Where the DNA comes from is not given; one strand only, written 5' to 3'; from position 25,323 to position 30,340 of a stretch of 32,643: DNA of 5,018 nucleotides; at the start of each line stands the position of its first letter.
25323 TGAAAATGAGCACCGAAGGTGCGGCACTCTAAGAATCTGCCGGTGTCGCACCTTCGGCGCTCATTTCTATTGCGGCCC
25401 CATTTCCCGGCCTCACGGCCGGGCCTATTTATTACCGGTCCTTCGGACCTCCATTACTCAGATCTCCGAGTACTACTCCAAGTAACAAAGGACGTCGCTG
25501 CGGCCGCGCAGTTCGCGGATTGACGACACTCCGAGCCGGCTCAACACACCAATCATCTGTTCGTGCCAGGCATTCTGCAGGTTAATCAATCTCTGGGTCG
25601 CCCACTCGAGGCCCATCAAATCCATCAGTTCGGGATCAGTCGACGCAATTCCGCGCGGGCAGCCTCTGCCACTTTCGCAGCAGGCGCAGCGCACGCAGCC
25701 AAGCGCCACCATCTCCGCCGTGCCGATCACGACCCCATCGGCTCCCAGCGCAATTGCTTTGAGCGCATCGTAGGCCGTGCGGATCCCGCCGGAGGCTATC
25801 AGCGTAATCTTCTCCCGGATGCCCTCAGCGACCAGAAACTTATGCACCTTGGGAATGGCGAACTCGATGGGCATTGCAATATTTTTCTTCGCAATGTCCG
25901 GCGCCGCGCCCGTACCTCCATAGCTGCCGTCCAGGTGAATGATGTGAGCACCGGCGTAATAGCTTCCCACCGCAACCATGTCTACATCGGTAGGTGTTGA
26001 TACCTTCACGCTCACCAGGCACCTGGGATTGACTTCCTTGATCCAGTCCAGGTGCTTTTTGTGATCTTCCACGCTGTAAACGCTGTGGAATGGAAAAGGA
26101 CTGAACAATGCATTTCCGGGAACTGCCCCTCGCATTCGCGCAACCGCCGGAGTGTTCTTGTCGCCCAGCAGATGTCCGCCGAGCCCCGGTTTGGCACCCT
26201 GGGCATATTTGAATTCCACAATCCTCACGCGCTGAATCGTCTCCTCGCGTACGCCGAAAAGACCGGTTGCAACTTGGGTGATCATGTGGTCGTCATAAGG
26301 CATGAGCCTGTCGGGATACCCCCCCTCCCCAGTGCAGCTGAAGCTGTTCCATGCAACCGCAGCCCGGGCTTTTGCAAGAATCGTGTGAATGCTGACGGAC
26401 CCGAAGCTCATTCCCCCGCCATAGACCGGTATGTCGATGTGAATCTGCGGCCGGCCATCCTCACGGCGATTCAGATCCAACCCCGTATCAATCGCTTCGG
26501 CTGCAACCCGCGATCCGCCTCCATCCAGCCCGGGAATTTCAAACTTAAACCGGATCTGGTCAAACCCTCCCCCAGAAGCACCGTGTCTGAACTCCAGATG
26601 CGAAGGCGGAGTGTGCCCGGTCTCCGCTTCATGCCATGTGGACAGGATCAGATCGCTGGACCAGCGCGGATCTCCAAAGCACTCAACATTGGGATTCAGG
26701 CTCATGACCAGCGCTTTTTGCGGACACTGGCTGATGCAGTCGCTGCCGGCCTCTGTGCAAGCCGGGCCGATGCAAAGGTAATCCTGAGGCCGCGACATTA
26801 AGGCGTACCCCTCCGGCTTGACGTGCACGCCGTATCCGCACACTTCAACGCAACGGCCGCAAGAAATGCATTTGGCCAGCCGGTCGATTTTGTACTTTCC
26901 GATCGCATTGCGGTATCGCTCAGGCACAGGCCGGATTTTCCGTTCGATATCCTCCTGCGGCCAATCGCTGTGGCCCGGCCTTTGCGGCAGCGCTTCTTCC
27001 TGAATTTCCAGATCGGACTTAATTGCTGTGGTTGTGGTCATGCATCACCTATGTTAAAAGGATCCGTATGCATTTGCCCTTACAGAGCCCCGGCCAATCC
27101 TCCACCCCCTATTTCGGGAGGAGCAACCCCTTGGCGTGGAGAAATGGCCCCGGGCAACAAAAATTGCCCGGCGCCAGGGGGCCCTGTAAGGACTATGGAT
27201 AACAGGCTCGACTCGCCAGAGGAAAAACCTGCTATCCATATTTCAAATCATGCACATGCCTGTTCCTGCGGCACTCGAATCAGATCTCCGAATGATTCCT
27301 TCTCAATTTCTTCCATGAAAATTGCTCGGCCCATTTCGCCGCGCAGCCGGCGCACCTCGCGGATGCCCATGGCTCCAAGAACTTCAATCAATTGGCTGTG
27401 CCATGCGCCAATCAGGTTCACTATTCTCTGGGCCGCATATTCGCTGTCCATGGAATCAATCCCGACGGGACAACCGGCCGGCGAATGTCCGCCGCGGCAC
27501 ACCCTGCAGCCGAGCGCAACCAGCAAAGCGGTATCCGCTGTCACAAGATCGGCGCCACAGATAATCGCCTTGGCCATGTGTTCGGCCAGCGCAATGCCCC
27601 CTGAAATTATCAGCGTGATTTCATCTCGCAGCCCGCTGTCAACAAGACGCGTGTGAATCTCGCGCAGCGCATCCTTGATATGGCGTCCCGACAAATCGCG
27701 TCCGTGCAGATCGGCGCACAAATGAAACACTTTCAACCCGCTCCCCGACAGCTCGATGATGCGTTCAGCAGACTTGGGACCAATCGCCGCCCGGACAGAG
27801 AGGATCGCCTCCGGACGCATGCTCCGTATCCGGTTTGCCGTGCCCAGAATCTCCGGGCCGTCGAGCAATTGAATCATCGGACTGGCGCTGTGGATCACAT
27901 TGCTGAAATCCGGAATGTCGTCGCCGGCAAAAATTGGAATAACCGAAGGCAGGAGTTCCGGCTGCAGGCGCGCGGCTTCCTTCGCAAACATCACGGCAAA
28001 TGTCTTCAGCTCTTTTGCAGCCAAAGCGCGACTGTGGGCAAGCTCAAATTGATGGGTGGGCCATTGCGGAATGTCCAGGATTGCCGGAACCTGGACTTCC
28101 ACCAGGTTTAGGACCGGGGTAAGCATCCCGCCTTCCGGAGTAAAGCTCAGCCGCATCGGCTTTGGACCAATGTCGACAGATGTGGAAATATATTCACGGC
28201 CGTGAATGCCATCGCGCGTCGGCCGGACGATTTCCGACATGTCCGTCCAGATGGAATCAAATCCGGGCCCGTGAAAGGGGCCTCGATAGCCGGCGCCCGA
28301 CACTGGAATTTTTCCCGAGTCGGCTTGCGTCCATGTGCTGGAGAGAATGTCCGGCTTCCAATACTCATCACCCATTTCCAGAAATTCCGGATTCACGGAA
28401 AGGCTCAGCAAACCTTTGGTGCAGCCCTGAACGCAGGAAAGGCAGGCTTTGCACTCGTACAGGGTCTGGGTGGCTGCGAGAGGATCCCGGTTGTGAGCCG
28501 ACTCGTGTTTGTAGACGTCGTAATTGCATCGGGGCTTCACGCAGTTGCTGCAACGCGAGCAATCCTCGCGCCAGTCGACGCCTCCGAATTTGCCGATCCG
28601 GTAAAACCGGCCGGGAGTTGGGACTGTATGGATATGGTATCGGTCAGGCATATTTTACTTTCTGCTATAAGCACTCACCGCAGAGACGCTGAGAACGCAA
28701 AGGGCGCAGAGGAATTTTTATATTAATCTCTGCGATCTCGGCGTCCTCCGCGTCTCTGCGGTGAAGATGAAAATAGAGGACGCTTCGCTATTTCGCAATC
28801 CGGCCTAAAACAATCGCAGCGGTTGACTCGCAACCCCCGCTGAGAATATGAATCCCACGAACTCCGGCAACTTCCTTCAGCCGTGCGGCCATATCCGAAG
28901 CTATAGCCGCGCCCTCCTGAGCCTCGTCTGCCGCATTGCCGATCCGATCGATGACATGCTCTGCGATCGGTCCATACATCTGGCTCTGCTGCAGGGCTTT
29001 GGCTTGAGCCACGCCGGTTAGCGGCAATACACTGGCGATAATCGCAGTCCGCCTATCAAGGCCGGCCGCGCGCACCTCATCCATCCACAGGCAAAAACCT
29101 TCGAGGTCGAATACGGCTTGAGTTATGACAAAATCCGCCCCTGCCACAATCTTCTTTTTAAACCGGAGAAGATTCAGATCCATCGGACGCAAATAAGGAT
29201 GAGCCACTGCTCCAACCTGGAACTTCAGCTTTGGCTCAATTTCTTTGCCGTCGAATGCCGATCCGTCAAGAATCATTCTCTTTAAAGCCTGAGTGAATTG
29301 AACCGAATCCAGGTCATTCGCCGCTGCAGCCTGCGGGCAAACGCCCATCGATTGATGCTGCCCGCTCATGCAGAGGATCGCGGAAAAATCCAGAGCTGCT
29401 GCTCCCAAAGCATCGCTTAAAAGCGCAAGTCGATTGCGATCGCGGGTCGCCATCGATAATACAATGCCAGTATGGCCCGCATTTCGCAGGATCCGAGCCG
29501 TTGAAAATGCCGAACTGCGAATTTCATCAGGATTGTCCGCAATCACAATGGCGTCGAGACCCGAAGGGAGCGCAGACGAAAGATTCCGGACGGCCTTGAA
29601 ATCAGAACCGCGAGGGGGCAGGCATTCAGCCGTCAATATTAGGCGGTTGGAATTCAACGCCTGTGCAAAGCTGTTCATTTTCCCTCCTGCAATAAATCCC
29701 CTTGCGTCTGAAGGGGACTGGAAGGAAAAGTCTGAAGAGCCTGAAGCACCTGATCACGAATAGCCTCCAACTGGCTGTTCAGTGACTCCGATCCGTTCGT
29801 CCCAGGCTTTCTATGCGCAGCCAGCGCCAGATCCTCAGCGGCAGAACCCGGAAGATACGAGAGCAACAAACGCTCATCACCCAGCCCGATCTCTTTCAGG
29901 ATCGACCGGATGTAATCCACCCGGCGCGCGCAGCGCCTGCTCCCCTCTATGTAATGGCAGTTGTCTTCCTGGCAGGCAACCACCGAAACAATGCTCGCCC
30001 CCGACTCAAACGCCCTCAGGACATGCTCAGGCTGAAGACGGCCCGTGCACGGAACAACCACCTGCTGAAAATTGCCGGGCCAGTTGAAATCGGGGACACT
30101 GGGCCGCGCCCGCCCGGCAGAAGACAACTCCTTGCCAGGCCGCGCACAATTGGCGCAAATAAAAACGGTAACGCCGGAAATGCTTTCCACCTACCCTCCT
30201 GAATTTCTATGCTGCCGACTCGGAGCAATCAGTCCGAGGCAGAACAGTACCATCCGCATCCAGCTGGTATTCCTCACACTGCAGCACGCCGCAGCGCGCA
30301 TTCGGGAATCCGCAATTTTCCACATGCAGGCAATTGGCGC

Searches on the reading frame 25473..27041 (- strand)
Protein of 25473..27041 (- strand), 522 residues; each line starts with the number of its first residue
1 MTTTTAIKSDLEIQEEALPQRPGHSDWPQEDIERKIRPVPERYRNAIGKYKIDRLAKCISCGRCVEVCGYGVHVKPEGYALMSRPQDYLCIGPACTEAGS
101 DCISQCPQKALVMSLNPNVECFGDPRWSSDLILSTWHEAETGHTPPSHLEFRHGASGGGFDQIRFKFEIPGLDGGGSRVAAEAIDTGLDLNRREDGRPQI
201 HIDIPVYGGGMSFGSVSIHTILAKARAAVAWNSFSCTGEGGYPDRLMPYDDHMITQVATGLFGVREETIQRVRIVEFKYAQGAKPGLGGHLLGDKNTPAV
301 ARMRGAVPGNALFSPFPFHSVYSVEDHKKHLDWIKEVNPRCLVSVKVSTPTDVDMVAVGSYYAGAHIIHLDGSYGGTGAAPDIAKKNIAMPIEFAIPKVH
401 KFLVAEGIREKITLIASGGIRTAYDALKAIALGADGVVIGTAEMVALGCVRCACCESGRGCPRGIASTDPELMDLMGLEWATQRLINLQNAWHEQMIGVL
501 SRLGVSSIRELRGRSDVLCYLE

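Call 5: search_protein_families(library=pfam, proteins=[window:25473-27041:-], max_evalue=0.0001)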
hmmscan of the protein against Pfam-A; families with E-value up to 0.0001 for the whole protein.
window:25473-27041:- (522 aa): 4 families
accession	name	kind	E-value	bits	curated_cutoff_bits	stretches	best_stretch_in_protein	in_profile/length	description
PF01645.23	Glu_synthase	-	7.2e-90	302.2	20.4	1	193-505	56-368/369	Conserved region in glutamate synthase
PF01070.24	FMN_dh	-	2.6e-07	30.4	24.9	1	404-448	266-310/350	FMN-dependent dehydrogenase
PF04898.20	Glu_syn_central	-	3e-05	24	22.8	1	383-511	160-265/277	Glutamate synthase central domain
PF00478.31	IMPDH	-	3.5e-05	23.4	25.6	1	392-441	192-237/345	IMP dehydrogenase / GMP reductase domain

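Call 25: search_protein_families(library=ncbifam, proteins=[window:25473-27041:-], max_evalue=0.00001)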
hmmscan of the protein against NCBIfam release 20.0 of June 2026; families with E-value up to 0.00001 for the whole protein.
window:25473-27041:- (522 aa): 3 families
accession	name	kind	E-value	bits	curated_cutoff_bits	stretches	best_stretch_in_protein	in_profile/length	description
NF008730.0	PRK11750.1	equivalog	5.4e-62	209.6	1047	1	210-521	865-1175/1490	glutamate synthase large subunit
TIGR02151.1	IPP_isom_2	equivalog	1.5e-07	30.7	281.3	1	393-438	241-286/338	type 2 isopentenyl-diphosphate Delta-isomerase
NF008398.0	PRK11197.1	subfamily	3.2e-06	26.2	376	1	404-449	293-338/381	L-lactate dehydrogenase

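Call 47: search_solved_structures(query=window:25473-27041:-, max_evalue=0.00001, show_alignments=2)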
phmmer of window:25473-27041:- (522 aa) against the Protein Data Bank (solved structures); distinct sequences matched with E-value up to 0.00001: 5.
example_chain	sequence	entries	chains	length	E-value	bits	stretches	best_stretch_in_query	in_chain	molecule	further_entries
2vdc_A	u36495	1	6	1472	3.2e-51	177.8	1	210-518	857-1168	GLUTAMATE SYNTHASE [NADPH] LARGE CHAIN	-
1ea0_A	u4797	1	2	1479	3.3e-51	177.8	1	210-518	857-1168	GLUTAMATE SYNTHASE [NADPH] LARGE CHAIN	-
6s6s_A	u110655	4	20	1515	3.4e-51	177.7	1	210-518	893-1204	Glutamate synthase [NADPH] large chain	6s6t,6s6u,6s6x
7mfm_G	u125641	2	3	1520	3.7e-50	174.3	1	208-519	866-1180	Glutamate synthase (NADPH) large chain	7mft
1llw_A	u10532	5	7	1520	9.3e-45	156.5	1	253-518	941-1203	Ferredoxin-dependent glutamate synthase | FERREDOXIN-DEPENDENT GLUTAMATE SYNTHASE 2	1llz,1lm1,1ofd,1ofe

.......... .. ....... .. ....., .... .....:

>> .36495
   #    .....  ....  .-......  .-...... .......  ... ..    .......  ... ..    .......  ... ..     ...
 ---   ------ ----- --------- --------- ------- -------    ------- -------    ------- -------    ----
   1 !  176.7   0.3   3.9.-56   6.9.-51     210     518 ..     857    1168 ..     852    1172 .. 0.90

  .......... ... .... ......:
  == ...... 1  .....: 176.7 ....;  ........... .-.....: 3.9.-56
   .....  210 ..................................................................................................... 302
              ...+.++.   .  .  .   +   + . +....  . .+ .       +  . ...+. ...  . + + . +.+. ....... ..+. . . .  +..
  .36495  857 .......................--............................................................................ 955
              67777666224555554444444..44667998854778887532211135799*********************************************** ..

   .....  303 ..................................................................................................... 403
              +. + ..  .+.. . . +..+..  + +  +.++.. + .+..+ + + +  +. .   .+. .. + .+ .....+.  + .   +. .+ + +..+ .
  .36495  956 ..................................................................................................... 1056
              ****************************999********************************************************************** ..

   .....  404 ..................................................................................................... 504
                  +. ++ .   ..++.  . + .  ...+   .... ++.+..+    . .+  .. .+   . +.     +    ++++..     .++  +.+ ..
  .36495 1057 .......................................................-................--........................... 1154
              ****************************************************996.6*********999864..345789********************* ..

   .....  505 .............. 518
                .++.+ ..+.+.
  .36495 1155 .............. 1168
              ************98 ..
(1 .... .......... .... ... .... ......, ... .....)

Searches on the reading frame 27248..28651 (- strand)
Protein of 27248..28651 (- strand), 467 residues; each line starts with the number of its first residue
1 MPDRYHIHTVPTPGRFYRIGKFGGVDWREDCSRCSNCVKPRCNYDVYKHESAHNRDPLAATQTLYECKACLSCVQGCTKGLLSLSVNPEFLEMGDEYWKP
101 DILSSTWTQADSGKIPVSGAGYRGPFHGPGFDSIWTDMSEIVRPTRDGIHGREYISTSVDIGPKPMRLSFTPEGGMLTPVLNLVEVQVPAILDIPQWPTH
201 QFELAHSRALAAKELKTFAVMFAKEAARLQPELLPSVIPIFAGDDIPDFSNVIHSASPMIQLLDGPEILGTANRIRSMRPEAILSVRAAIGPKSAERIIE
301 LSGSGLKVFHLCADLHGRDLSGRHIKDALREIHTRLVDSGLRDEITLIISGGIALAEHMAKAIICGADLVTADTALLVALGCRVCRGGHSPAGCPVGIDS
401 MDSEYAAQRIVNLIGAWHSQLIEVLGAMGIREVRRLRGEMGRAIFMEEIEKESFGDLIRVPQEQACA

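Call 5: search_protein_families(library=pfam, proteins=[window:27248-28651:-], max_evalue=0.0001)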
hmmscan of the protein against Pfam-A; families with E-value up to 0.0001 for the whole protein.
window:27248-28651:- (467 aa): 1 family
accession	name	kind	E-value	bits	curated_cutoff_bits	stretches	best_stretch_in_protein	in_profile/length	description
PF01645.23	Glu_synthase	-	5.8e-19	68.9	20.4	1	317-430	248-368/369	Conserved region in glutamate synthase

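Call 25: search_protein_families(library=ncbifam, proteins=[window:27248-28651:-], max_evalue=0.00001)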
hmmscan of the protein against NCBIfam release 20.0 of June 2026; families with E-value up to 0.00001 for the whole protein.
window:27248-28651:- (467 aa): 1 family
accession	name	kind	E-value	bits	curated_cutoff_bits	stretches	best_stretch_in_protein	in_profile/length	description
NF008730.0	PRK11750.1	equivalog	1.5e-07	29.1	1047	1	328-451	1051-1177/1490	glutamate synthase large subunit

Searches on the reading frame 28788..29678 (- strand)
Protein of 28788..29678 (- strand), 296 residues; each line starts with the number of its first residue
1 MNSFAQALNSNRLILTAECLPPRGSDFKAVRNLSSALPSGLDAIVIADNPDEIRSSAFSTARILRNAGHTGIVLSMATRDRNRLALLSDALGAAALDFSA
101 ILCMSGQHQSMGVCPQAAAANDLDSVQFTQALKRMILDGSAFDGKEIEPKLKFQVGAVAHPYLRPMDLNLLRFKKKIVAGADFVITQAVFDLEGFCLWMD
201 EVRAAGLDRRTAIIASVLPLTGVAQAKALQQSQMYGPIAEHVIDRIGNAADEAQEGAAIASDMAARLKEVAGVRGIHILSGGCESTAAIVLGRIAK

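Call 5: search_protein_families(library=pfam, proteins=[window:28788-29678:-], max_evalue=0.0001)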
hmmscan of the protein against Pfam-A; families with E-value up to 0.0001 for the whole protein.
window:28788-29678:- (296 aa): 1 family
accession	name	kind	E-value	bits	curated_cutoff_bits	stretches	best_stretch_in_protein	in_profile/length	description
PF02219.23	MTHFR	-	4e-18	66.2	24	1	6-280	4-272/287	Methylenetetrahydrofolate reductase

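Call 25: search_protein_families(library=ncbifam, proteins=[window:28788-29678:-], max_evalue=0.00001)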
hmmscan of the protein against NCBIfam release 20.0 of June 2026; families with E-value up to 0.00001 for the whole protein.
window:28788-29678:- (296 aa): 4 families
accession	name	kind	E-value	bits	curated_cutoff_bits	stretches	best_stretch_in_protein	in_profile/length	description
NF006396.0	PRK08645.1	equivalog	4.4e-39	134.1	453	1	3-278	313-585/611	bifunctional homocysteine S-methyltransferase/methylenetetrahydrofolate reductase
TIGR00676.1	fadh2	equivalog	1.4e-13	50.9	293.7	1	160-280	139-260/275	methylenetetrahydrofolate reductase [NAD(P)H]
TIGR00677.1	fadh2_euk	equivalog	7.6e-11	41.9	310.05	1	159-293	140-274/281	methylenetetrahydrofolate reductase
NF006950.0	PRK09432.1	equivalog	3.8e-08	32.9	382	1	160-277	156-273/296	methylenetetrahydrofolate reductase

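Call 31: search_solved_structures(query=window:28788-29678:-, max_evalue=0.001, show_alignments=2)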
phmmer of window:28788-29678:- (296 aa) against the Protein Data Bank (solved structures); distinct sequences matched with E-value up to 0.001: 15.
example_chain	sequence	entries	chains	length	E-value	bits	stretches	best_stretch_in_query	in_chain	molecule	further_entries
3fst_A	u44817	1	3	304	2.9e-09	40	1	159-279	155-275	5,10-methylenetetrahydrofolate reductase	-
3fsu_A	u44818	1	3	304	3.1e-09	39.9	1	159-279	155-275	5,10-methylenetetrahydrofolate reductase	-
1b5t_A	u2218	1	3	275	6.6e-09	38.8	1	159-279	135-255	PROTEIN (METHYLENETETRAHYDROFOLATE REDUCTASE)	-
1zp3_A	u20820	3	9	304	8.2e-09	38.5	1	159-279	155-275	5,10-methylenetetrahydrofolate reductase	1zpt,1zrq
1zp4_A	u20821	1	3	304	8.8e-09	38.4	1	159-279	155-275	5,10-methylenetetrahydrofolate reductase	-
6pey_A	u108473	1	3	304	8.8e-09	38.4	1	158-279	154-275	Methylenetetrahydrofolate reductase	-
2fmn_A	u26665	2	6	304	3e-08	36.6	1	159-279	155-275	5,10-methylenetetrahydrofolate reductase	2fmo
5ume_A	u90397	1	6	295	8.5e-08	35.1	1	159-231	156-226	5,10-methylenetetrahydrofolate reductase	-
7rml_A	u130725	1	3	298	1.9e-06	30.7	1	159-237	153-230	5,10-methylenetetrahydrofolate reductase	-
1v93_A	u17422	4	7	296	4.3e-06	29.6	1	159-293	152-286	5,10-Methylenetetrahydrofolate reductase | Methylenetetrahydrofolate reductase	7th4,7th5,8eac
3apt_A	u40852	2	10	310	4.8e-06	29.4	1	159-293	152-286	Methylenetetrahydrofolate reductase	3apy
8uy2_A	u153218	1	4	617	1.2e-05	28.1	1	165-285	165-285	Methylenetetrahydrofolate reductase-like protein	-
8uy1_D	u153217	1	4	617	1.3e-05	28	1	165-285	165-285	Methylenetetrahydrofolate reductase-like protein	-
6fcx_A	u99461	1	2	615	0.00059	22.6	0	159-293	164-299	Methylenetetrahydrofolate reductase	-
8qa4_A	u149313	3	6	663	0.00067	22.4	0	159-293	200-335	Methylenetetrahydrofolate reductase (NADPH)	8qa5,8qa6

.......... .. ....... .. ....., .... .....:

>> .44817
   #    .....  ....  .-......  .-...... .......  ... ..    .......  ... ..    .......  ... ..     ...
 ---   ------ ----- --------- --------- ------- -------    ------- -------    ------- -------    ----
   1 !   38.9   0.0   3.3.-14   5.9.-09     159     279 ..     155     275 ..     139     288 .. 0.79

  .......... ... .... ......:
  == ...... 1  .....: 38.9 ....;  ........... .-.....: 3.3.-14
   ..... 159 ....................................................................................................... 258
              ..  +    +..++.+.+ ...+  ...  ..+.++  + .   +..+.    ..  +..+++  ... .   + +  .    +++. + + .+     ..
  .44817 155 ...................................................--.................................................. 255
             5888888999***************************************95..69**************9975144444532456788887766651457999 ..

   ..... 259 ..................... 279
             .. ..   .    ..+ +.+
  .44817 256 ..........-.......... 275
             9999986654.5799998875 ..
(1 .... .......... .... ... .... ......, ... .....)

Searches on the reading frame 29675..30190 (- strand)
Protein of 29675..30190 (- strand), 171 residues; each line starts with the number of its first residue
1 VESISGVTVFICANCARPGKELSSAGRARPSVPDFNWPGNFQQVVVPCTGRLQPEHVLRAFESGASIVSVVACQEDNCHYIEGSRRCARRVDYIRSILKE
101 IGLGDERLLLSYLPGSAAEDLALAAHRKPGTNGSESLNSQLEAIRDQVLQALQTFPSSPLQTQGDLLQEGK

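Call 5: search_protein_families(library=pfam, proteins=[window:29675-30190:-], max_evalue=0.0001)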
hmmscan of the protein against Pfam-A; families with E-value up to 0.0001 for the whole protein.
window:29675-30190:- (171 aa): 1 family
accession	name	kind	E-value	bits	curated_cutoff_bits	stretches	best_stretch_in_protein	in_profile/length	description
PF02662.21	FlpD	-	7.4e-26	91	22.3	1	7-122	1-109/123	Methyl-viologen-reducing hydrogenase, delta subunit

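Call 25: search_protein_families(library=ncbifam, proteins=[window:29675-30190:-], max_evalue=0.00001)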
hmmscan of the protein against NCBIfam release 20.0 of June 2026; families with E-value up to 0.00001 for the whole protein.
window:29675-30190:- (171 aa): 2 families
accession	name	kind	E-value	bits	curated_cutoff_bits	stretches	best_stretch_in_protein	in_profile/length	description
NF045873.1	F420_non_VhuD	exception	4.2e-18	65.7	215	1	8-124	5-114/132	F420-non-reducing hydrogenase iron-sulfur subunit VhuD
NF040770.1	hetero_SS_HdrA2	exception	5.2e-18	64.5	1100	1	7-122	650-758/777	CoB-CoM heterodisulfide reductase HdrA2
